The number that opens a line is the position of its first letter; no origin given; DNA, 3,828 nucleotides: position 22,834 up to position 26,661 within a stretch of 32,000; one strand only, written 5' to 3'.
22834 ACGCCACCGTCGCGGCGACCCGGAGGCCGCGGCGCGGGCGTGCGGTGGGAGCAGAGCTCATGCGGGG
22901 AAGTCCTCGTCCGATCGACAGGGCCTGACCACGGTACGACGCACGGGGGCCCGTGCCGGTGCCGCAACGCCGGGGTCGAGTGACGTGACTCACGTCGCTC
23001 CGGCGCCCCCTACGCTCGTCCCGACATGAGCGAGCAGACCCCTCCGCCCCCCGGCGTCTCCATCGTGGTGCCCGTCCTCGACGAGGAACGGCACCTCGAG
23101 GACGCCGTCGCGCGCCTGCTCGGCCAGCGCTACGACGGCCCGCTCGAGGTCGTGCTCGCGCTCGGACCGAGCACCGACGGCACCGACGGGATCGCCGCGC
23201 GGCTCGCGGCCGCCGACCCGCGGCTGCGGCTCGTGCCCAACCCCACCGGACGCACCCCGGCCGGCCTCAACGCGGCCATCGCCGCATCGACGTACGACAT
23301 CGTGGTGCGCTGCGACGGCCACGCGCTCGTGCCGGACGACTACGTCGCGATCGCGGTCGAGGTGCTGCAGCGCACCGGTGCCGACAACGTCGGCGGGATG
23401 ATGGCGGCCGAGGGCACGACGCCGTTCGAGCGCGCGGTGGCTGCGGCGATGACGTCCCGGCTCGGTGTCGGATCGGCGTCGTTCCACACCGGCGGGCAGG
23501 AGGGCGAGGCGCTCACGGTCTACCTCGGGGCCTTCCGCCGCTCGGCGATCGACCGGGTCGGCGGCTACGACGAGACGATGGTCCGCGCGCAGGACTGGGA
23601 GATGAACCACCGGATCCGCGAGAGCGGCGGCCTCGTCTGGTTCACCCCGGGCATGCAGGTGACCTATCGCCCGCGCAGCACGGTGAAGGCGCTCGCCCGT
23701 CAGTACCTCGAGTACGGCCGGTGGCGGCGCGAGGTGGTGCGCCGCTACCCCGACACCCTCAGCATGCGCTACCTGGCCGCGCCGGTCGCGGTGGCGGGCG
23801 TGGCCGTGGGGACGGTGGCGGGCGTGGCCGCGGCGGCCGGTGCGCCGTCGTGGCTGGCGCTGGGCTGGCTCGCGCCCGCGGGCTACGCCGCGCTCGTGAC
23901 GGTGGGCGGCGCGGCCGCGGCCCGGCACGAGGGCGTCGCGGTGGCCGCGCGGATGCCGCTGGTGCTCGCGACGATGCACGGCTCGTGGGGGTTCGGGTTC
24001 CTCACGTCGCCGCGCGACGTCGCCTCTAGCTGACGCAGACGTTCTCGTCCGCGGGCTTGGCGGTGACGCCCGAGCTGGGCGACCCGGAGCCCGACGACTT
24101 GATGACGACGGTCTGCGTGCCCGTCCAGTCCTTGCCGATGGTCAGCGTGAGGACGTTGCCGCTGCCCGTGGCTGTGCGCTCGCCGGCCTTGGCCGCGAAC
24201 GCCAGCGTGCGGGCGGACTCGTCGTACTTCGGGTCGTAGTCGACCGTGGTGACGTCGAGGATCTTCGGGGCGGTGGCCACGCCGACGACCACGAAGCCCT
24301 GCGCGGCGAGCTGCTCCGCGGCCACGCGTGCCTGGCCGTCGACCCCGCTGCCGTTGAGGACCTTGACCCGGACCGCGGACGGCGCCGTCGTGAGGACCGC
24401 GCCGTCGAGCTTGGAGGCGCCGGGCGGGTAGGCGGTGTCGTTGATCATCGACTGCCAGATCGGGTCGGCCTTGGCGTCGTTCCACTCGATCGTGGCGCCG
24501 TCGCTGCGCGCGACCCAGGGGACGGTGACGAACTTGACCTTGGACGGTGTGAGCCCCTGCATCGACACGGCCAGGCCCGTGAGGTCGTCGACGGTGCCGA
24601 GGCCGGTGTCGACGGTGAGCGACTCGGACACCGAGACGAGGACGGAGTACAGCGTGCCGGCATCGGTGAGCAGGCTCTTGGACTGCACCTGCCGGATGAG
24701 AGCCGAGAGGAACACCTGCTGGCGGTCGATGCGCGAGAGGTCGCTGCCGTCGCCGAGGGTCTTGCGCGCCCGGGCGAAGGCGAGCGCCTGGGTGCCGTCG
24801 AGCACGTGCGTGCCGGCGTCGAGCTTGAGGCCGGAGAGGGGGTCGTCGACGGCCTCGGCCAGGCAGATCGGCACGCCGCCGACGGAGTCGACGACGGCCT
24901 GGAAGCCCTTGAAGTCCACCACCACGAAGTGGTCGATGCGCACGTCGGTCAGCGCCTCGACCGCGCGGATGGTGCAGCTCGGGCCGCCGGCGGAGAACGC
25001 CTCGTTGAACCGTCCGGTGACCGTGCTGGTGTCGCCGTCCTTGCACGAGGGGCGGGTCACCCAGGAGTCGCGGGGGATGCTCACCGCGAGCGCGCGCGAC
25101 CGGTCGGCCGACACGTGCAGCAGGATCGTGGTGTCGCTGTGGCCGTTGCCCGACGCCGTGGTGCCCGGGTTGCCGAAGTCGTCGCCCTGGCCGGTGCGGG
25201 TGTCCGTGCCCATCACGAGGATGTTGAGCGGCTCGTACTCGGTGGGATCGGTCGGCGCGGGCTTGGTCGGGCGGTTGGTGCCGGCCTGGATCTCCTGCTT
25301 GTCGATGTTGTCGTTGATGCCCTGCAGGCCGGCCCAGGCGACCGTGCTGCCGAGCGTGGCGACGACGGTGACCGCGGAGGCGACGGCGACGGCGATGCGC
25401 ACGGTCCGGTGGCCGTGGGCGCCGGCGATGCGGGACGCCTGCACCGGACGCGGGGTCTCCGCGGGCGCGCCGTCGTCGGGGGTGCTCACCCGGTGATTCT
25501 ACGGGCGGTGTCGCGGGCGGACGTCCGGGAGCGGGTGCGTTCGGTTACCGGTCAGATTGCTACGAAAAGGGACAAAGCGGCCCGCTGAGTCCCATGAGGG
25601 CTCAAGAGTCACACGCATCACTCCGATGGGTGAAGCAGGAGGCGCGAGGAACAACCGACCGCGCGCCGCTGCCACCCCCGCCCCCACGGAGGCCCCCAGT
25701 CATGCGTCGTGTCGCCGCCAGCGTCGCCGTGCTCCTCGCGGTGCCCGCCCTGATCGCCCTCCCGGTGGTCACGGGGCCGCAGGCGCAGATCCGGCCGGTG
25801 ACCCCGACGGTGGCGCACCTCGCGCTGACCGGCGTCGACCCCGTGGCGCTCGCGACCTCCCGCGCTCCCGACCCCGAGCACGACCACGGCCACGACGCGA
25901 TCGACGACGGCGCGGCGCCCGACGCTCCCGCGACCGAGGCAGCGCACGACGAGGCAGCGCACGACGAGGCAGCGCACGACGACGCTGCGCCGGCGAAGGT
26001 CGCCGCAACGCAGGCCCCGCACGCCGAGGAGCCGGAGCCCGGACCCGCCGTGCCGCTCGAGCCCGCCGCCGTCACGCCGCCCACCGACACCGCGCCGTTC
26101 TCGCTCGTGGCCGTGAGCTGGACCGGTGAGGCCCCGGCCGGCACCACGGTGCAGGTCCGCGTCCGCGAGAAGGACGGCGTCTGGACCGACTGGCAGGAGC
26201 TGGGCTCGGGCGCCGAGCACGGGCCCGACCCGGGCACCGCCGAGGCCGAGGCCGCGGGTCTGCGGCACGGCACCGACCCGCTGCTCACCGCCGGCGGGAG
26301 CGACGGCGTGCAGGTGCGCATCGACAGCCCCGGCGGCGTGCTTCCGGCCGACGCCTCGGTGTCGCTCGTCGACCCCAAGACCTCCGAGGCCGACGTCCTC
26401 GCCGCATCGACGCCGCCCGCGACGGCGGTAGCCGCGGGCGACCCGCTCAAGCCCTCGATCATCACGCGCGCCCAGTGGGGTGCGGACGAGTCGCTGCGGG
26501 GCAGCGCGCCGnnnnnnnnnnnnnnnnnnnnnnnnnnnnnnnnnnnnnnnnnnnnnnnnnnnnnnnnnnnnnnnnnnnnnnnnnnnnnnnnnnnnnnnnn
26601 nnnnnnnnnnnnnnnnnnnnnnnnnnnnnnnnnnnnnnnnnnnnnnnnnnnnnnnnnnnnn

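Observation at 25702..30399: Covalent fusion of an Amidase_2 domain and a SpoIID lytic-transglycosylase domain, each with its own CWB2 triplet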

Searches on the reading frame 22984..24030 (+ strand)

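Call 11: search_protein_families(library=pfam, proteins=[window:22984-24030:+], max_evalue=0.001)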
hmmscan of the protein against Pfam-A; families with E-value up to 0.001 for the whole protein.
window:22984-24030:+ (349 aa): 4 families
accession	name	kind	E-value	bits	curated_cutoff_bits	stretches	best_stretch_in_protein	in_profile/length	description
PF00535.33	Glycos_transf_2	-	8.1e-19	68.6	23.3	1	26-191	1-166/168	Glycosyl transferase family 2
PF13641.12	Glyco_tranf_2_3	-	2e-14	54.6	27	1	23-241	2-224/230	Glycosyltransferase like family 2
PF13506.12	Glyco_transf_21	-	3.2e-05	23.9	21.7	1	95-242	22-170/174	Glycosyl transferase family 21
PF13632.12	Glyco_trans_2_3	-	0.00042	20.6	27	1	111-295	6-190/198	Glycosyl transferase family group 2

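Call 37: search_protein_families(library=ncbifam, proteins=[window:23026-24030:+], max_evalue=0.001)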
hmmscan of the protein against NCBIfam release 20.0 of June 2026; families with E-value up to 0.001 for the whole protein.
window:23026-24030:+ (335 aa): 10 families
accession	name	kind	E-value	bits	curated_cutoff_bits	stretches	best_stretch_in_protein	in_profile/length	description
TIGR03965.1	mycofact_glyco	equivalog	6.2e-19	68.2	280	1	5-308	70-365/467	mycofactocin biosynthesis glycosyltransferase MftF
NF041875.1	EPS_EpsD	equivalog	1.9e-15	57.1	370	1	11-246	1-239/325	exopolysaccharide biosynthesis glycosyltransferase EpsD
TIGR03937.1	PgaC_IcaA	equivalog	6.1e-15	55.1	422.3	1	9-242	45-278/407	poly-beta-1,6-N-acetyl-D-glucosamine synthase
TIGR03472.1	HpnI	equivalog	1.2e-14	54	310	1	9-283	41-317/373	bacteriohopanetetrol glucosamine biosynthesis glycosyltransferase HpnI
TIGR04283.1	glyco_like_mftF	equivalog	1.9e-09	37.5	182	1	11-212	1-184/221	TIGR04283 family arsenosugar biosynthesis glycosyltransferase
TIGR03469.1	HpnB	hypoth_equivalog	1.3e-08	34.2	379.25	1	9-68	44-106/386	hopene-associated glycosyltransferase HpnB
NF041394.1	GtaseAglG_Halo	equivalog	1.1e-07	31.5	440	1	11-233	3-226/304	glucosyl-dolichyl phosphate glucuronosyltransferase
TIGR04242.1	nodulat_NodC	equivalog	5.3e-06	25.6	550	1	5-127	44-169/395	chitooligosaccharide synthase NodC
NF045692.1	OglycostaseCruG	equivalog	2.2e-05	23.6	600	1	11-72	43-103/386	2'-O-glycosyltransferase CruG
NF053739.1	GlytfEpsEBac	equivalog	0.00016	20.8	450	1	9-119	1-112/265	glycosyltransferase EpsE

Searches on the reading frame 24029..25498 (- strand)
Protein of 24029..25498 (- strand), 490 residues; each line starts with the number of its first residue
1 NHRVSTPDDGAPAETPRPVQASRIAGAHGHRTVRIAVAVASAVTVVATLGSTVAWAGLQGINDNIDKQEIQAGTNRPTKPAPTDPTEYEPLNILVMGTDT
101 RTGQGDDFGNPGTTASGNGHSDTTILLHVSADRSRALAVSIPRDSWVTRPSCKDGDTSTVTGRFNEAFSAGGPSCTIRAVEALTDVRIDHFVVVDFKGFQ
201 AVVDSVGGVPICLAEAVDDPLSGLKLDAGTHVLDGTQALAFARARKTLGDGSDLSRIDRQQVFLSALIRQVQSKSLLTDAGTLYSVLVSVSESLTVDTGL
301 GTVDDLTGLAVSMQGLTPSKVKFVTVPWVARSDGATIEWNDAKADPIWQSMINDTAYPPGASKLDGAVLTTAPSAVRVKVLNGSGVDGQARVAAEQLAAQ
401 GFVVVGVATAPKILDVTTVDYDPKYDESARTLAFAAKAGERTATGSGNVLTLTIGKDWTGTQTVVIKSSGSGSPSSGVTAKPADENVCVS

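Call 11: search_protein_families(library=pfam, proteins=[window:24029-25498:-], max_evalue=0.001)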
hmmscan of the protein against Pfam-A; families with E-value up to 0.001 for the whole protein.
window:24029-25498:- (490 aa): 2 families
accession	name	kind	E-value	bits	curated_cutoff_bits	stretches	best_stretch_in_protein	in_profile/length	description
PF03816.19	LytR_cpsA_psr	-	1.7e-46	158.5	24.6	1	120-272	1-149/150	LytR_cpsA_psr family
PF13399.11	LytR_C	-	1.3e-13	52.1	22.2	1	376-458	2-86/86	LytR cell envelope-related transcriptional attenuator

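Call 37: search_protein_families(library=ncbifam, proteins=[window:24029-25489:-], max_evalue=0.001)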
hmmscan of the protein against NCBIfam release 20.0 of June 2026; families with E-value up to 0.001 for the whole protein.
window:24029-25489:- (487 aa): 5 families
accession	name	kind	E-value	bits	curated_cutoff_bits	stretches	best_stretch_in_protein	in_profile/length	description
TIGR00350.1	lytR_cpsA_psr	domain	6.8e-47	159.5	62.3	1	116-269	1-151/152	LCP family glycopolymer transferase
NF006897.1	PRK09379.1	equivalog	2e-24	86.4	441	1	76-293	48-244/298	polyisoprenyl-teichoic acid--peptidoglycan teichoic acid transferase TagU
NF047591.1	ligase_LytR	equivalog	1.6e-23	83.6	450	1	84-297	54-261/336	glycopolymer--peptidoglycan transferase LytR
NF051849.1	LCP_trans_Cps2A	equivalog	5.9e-16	58.7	650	1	113-302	236-416/477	LCP family glycopolymer transferase CpsA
NF035953.1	integrity_Cei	equivalog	2.3e-05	24.2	150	1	366-402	74-110/212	envelope integrity protein Cei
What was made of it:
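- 24026..25489 (-): Neighbour: LCP-family glycopolymer-peptidoglycan ligase, transcribed divergently. The pairing is conserved in most related loci. Pfam and NCBIfam (calls 11, 37).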

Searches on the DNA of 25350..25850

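Call 34: search_rna_families(source=window, start=25350, end=25850, threshold=evalue, max_evalue=1)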
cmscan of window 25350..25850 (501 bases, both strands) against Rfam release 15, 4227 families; matches with E-value up to 1: 1.
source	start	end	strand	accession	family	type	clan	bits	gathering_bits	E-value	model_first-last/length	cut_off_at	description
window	25797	25849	-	RF01793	ffh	Gene; sRNA;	-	22.9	35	0.05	1-52/52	no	ffh sRNA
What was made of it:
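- Tried and rejected: In 25350-25850 there was only a sub-threshold ffh sRNA hit inside the coding region (call 34).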

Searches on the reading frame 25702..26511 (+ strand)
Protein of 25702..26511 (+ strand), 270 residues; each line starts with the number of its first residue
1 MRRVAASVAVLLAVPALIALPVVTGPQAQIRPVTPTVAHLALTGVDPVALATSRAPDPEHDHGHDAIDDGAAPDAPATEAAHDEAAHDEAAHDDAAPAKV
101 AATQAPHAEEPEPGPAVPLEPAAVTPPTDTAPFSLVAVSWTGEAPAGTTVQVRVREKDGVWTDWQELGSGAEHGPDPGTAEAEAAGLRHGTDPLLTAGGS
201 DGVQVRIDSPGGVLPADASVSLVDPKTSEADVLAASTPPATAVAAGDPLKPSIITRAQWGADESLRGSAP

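Call 9: search_protein_families(library=pfam, proteins=[window:25702-26511:+], max_evalue=1)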
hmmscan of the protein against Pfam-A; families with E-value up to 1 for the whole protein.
window:25702-26511:+ (270 aa): 0 families
